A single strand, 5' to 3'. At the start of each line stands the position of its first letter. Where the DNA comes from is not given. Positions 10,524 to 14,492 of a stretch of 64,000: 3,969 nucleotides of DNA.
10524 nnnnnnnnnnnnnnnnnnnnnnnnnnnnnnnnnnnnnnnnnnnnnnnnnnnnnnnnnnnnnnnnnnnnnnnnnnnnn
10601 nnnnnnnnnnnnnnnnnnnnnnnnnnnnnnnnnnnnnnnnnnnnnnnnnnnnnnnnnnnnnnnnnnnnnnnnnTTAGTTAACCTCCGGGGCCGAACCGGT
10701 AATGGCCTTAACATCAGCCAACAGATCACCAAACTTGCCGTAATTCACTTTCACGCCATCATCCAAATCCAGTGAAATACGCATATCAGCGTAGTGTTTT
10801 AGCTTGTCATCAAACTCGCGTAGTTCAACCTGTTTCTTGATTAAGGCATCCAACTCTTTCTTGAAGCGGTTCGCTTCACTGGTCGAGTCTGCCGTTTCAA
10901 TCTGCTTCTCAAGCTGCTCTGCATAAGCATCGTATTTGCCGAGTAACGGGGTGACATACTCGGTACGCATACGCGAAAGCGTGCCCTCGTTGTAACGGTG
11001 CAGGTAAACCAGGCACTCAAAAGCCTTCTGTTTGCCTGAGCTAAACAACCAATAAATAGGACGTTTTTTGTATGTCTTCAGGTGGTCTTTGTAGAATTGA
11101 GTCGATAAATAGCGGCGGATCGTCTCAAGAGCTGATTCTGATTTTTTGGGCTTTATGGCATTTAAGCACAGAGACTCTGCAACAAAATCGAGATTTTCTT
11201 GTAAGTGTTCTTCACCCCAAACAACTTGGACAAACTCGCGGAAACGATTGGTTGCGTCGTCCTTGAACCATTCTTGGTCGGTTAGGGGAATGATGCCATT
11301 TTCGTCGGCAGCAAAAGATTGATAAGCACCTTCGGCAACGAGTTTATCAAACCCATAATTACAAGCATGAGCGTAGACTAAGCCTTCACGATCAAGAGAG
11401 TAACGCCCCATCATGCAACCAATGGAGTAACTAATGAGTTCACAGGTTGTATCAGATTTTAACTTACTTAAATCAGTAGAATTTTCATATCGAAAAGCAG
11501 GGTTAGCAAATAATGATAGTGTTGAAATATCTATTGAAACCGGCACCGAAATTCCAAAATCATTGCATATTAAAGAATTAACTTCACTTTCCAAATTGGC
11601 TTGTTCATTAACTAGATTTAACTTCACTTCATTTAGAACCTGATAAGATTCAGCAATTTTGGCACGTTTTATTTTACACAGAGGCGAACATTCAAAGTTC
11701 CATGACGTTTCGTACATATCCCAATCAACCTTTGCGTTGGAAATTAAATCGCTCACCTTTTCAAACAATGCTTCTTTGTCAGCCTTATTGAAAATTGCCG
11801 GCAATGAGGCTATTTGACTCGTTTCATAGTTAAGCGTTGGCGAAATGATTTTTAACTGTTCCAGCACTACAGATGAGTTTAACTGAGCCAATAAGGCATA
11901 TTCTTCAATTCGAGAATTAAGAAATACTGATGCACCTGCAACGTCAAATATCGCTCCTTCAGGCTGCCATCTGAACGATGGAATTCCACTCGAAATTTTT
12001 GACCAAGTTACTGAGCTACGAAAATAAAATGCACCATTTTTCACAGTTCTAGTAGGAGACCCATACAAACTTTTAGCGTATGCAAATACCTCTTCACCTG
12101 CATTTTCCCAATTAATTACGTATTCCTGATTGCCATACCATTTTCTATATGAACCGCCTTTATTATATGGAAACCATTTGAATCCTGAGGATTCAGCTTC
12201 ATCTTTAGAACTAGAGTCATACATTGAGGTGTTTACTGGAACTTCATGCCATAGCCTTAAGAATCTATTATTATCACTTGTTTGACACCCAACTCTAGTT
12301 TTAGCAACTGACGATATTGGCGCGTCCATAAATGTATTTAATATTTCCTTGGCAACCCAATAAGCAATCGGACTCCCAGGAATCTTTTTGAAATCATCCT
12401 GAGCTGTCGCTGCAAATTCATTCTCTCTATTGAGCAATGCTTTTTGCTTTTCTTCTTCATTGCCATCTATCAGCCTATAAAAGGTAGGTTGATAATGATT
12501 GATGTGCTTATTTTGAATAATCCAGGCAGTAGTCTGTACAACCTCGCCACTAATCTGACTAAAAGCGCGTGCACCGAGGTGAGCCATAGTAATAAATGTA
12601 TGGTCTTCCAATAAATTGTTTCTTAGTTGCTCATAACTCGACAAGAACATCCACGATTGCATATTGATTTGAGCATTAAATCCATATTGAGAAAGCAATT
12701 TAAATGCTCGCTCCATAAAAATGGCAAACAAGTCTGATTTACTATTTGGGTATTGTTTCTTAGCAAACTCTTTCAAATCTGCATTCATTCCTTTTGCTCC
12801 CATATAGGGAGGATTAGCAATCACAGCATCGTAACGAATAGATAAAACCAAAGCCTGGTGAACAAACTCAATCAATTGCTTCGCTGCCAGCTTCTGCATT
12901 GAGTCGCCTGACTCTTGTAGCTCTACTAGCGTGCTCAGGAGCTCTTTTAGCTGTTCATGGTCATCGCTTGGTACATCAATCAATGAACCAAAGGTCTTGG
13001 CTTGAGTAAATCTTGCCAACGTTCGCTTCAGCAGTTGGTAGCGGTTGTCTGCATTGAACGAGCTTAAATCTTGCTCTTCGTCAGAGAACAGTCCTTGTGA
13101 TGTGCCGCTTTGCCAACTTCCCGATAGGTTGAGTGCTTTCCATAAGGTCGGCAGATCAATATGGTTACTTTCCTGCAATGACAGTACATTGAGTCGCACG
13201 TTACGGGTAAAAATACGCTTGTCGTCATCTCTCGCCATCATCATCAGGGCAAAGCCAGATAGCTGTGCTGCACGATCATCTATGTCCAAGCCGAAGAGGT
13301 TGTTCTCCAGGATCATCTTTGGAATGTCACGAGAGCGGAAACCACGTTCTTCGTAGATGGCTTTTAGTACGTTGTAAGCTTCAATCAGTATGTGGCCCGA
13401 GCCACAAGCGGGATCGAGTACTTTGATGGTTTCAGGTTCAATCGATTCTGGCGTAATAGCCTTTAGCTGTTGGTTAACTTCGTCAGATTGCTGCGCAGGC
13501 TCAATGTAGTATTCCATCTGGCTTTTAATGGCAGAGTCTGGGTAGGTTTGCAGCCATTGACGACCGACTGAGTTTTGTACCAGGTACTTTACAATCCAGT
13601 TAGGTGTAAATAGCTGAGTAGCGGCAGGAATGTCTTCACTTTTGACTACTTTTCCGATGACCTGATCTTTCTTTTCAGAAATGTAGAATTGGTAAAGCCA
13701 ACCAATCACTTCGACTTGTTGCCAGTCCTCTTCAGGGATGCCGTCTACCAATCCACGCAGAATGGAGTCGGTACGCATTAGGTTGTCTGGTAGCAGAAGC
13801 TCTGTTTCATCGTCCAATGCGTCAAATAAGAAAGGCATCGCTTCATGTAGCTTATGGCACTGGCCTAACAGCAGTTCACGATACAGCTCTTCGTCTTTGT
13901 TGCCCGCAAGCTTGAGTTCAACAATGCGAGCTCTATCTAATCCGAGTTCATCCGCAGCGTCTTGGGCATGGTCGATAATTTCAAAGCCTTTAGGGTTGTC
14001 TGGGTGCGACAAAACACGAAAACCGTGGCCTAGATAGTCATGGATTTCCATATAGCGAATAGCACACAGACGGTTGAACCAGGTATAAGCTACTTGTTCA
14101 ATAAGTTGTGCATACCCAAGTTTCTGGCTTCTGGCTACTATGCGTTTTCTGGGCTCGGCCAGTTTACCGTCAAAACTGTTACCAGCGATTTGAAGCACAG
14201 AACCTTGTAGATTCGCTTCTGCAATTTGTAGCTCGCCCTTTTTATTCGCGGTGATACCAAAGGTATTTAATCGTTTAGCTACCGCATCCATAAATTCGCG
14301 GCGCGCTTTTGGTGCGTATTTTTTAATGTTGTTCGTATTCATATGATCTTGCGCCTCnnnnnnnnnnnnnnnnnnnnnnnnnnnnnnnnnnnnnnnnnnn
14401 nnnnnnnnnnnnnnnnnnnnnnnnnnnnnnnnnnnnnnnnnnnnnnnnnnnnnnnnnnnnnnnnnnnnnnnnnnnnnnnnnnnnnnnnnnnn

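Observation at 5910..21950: Complete type 1 BREX locus with WYL regulator and an embedded type IV restriction gene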

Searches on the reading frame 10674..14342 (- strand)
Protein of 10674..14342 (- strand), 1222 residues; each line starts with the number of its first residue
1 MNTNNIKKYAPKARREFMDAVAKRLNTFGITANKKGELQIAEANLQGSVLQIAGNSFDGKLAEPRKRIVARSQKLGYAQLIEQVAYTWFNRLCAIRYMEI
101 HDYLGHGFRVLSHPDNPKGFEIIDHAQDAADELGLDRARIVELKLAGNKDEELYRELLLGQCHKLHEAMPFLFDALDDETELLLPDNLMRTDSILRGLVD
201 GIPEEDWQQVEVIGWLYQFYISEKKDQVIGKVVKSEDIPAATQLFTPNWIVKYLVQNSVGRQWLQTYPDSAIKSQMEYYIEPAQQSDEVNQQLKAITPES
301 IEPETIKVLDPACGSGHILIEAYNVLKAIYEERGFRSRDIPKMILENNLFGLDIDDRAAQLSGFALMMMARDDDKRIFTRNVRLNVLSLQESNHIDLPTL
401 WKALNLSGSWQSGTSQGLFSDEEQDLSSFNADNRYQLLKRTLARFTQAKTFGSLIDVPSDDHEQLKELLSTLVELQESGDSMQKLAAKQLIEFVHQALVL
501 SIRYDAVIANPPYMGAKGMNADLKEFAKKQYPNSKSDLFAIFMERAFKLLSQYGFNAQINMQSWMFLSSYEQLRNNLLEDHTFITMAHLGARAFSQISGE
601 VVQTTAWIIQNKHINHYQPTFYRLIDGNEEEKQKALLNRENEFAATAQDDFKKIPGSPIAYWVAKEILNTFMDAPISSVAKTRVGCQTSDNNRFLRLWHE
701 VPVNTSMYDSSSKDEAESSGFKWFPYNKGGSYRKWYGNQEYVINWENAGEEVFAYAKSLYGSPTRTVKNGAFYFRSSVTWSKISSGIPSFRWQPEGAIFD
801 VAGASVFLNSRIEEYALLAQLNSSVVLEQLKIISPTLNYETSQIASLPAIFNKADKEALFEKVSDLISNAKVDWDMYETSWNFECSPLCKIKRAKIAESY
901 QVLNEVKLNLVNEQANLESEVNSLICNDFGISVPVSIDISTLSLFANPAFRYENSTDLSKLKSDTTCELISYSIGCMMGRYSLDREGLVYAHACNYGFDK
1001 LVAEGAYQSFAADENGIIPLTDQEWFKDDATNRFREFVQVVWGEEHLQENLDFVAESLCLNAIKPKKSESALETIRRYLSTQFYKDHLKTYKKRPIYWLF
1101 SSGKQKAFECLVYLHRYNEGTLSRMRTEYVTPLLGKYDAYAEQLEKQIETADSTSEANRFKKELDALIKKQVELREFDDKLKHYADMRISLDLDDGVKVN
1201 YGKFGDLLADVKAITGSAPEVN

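Call 3: search_protein_families(proteins=[window:10674-14342:-], library=padloc)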
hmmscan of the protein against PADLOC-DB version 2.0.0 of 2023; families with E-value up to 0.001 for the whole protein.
window:10674-14342:- (1222 aa): 52 families (the best 25 are shown)
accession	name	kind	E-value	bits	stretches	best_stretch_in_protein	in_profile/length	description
PDLC03600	REase_MTase_IIG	-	0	1781.1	1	1-1221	1-1204/1205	Type IIG restriction enzyme-methyltransferase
PDLC02521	PglX|PglXI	-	0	1589.4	1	1-1212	1-1171/1174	PglX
PDLC02641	DrmMI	-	1.5e-264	878.9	1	1-1212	1-1161/1161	DrmMI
PDLC02525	PglX|PglXI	-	1.1e-195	649.8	2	1-391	1-370/607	PglX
PDLC02524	PglX|PglXI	-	2e-187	622.9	1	198-890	1-681/722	PglX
PDLC02516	PglX|PglXI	-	1.4e-166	553.6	1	620-1210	3-583/593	PglX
PDLC02517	PglX|PglXI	-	3.1e-156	519.8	1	493-1206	4-688/707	PglX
PDLC02522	PglX|PglXI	-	9.3e-149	495.3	2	302-929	420-1019/1218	PglX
PDLC02527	PglX|PglXI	-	2.7e-111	371.3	3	462-1201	514-1229/1332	PglX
PDLC02523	PglX|PglXI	-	5.3e-95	317.3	4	483-866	540-920/1428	PglX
PDLC02518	PglX|PglXI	-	4.7e-77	257.8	2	456-1185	463-1192/1412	PglX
PDLC02528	PglX|PglXI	-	2e-76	255.7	2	191-848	158-793/1125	PglX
PDLC02531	PglX|PglXI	-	3.9e-62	208.4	2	1009-1214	155-354/359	PglX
PDLC02519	PglX|PglXI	-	3.4e-53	178.7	1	204-855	180-840/1241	PglX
PDLC02532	PglX|PglXI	-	1.5e-36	123.9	2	632-982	13-365/682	PglX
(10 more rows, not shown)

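Call 4: search_protein_families(proteins=[window:10674-14342:-], library=ncbifam)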
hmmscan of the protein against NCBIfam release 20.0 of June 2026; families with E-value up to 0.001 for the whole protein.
window:10674-14342:- (1222 aa): 5 families
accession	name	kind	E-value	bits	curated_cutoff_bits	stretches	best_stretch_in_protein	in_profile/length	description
NF033452.1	BREX_1_MTaseX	exception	0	1528.5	500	1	6-1207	1-1210/1210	BREX-1 system adenine-specific DNA-methyltransferase PglX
NF033455.1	BREX_6_MTaseX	exception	3.3e-110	369.5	900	4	463-883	512-932/1319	BREX-6 system adenine-specific DNA-methyltransferase PglX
NF033454.1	BREX_5_MTaseX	exception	5.3e-89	299.3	900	2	444-1182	444-1182/1404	BREX-5 system adenine-specific DNA-methyltransferase PglX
NF033451.1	BREX_2_MTaseX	equivalog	1.3e-08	33.1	400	1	304-370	223-290/1185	BREX-2 system adenine-specific DNA-methyltransferase PglX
TIGR02987.1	met_A_Alw26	exception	7.4e-05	21.7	353.5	0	288-358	15-75/523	Alw26I/Eco31I/Esp3I family type II restriction adenine-specific DNA-methyltransferase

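Call 10: search_solved_structures(query=window:10674-14342:-, show_alignments=2)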
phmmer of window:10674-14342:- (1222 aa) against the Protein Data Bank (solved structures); distinct sequences matched with E-value up to 0.001: 5.
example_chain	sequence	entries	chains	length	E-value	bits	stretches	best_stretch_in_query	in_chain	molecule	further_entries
8c45_A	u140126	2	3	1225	0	1632.9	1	1-1221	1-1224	site-specific DNA-methyltransferase (adenine-specific)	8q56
8zek_A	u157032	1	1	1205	0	1601.2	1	1-1221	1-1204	site-specific DNA-methyltransferase (adenine-specific)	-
9ewz_C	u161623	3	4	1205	0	1599.2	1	1-1221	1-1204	Adenine-specific methyltransferase BrxX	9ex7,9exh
8cxz_A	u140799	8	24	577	1.3e-06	29.9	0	502-597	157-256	Site-specific DNA-methyltransferase (adenine-specific)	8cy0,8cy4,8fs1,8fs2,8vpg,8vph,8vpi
7lni_A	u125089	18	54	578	1.3e-06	29.9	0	502-597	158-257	Site-specific DNA-methyltransferase (adenine-specific)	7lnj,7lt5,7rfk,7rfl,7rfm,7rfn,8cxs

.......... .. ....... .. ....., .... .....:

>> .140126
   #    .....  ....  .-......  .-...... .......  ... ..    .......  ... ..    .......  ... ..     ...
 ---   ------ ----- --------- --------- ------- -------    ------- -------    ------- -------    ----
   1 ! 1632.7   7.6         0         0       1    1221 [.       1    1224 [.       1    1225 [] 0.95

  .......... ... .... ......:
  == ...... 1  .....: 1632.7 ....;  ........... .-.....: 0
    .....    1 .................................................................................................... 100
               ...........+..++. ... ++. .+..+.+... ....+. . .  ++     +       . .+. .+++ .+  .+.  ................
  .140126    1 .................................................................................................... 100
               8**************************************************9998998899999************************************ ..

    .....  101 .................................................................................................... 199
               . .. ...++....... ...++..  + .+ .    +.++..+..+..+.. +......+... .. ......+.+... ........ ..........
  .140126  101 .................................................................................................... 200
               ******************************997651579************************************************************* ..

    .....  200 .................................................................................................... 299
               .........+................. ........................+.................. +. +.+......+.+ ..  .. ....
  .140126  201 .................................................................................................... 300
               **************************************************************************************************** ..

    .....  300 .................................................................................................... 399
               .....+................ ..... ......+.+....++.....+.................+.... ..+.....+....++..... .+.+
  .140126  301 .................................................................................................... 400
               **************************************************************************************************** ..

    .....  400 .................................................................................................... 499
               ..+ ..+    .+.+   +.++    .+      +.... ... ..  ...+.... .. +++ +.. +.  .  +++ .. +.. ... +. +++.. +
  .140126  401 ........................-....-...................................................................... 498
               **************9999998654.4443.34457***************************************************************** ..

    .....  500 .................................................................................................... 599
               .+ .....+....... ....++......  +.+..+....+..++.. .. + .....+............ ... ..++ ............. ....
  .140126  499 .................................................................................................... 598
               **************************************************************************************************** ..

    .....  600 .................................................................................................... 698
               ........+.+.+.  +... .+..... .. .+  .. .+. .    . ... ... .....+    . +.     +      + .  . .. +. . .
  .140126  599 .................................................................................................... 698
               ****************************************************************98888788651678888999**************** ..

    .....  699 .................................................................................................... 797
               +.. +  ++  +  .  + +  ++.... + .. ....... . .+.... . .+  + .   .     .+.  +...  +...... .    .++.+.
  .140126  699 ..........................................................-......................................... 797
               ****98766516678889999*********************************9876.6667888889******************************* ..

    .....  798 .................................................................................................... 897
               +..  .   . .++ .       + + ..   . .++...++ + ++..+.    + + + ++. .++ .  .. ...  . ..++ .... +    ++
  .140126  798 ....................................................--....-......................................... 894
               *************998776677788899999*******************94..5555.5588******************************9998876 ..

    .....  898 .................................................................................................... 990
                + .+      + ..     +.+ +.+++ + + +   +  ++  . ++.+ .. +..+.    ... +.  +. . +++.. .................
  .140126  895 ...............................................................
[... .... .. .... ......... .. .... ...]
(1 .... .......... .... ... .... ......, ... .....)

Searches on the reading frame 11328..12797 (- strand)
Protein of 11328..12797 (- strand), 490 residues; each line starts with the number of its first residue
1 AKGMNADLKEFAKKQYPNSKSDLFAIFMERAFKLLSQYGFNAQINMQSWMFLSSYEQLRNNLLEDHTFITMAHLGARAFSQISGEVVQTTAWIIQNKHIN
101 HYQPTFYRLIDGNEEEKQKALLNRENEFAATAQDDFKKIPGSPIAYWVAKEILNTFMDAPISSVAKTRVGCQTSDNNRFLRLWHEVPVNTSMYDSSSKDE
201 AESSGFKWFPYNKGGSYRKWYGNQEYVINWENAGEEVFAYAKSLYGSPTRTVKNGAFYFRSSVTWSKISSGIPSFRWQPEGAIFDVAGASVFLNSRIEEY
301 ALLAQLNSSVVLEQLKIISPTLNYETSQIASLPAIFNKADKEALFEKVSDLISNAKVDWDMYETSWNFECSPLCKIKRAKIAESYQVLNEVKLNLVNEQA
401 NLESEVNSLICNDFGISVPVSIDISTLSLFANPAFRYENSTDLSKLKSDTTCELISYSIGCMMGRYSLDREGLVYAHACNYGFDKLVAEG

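Call 45: search_dna_similar(query=window:11328-12797:-, collection=plasmids, mode=protein, max_rows=40, rows=spread)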
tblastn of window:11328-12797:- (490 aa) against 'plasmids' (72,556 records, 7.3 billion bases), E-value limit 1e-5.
Records with a match: 303; places in all: 312; records where one place covers at least 80% of the query: 263.
Best place of each record, by identity: >=99% 2; <60% 301.
By first word of the organism name: Acinetobacter 137; Escherichia 49; Salmonella 16; Ligilactobacillus 6; Klebsiella 5; Moellerella 4; Vibrio 4; Lactiplantibacillus 4; Nostoc 3; Rhodococcus 3; and 55 more.
By predicted mobility (MOB-suite, as given by PLSDB): mobilizable 107; conjugative 106; non-mobilizable 90.
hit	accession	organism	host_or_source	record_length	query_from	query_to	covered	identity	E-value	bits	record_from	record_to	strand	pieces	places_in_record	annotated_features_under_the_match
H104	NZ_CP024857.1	Escherichia coli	-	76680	1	490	100%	100.0%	0e+0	1023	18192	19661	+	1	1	pglX: BREX-1 system adenine-specific DNA-methyltransferase PglX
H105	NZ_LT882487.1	Salmonella enterica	Homo sapiens,blood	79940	1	490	100%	52.1%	2e-150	481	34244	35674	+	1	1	pglX: BREX-1 system adenine-specific DNA-methyltransferase PglX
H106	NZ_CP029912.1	Salmonella enterica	-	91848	1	490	100%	52.1%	2e-150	481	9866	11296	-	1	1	pglX: BREX-1 system adenine-specific DNA-methyltransferase PglX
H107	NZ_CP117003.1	Escherichia coli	Homo sapiens,stool sample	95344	1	490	100%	52.1%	2e-150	481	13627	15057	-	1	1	pglX: BREX-1 system adenine-specific DNA-methyltransferase PglX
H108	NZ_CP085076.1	Escherichia coli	Homo sapiens,pure culture,sputum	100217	1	490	100%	52.1%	2e-150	481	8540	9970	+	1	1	pglX: BREX-1 system adenine-specific DNA-methyltransferase PglX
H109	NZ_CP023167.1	Salmonella enterica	Wet market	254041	1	490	100%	52.1%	4e-130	492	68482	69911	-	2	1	none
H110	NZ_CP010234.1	Escherichia coli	-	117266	1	490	100%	49.7%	7e-140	451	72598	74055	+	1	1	pglX: BREX-1 system adenine-specific DNA-methyltransferase PglX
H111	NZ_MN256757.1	Escherichia coli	-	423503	1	490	100%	49.7%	7e-140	451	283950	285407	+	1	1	pglX: BREX-1 system adenine-specific DNA-methyltransferase PglX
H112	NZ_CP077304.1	Acinetobacter pittii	-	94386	1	484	99%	46.9%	1e-140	453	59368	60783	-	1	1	pglX: BREX-1 system adenine-specific DNA-methyltransferase PglX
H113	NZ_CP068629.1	Vibrio parahaemolyticus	Penaeus vannamei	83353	2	490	98%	47.2%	2e-119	456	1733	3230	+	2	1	pglX: BREX-1 system adenine-specific DNA-methyltransferase PglX (x2)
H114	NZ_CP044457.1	Acinetobacter indicus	pigeon,stool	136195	1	484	99%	45.1%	1e-125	410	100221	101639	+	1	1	pglX: BREX-1 system adenine-specific DNA-methyltransferase PglX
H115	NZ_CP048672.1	Acinetobacter sp. YH12138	Pig,feces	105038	1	484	99%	42.3%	7e-125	408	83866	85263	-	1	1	pglX: BREX-1 system adenine-specific DNA-methyltransferase PglX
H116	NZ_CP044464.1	Acinetobacter schindleri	goose,stool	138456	1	484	99%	41.7%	1e-110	367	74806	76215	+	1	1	pglX: BREX-1 system adenine-specific DNA-methyltransferase PglX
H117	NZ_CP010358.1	Acinetobacter johnsonii XBB1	Hospital sewage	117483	1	484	99%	40.7%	3e-97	328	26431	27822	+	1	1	pglX: BREX-1 system adenine-specific DNA-methyltransferase PglX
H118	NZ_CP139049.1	Acinetobacter haemolyticus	mixed culture,Crude oil contaminated ...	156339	1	484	99%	40.3%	7e-104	347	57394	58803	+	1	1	pglX: BREX-1 system adenine-specific DNA-methyltransferase PglX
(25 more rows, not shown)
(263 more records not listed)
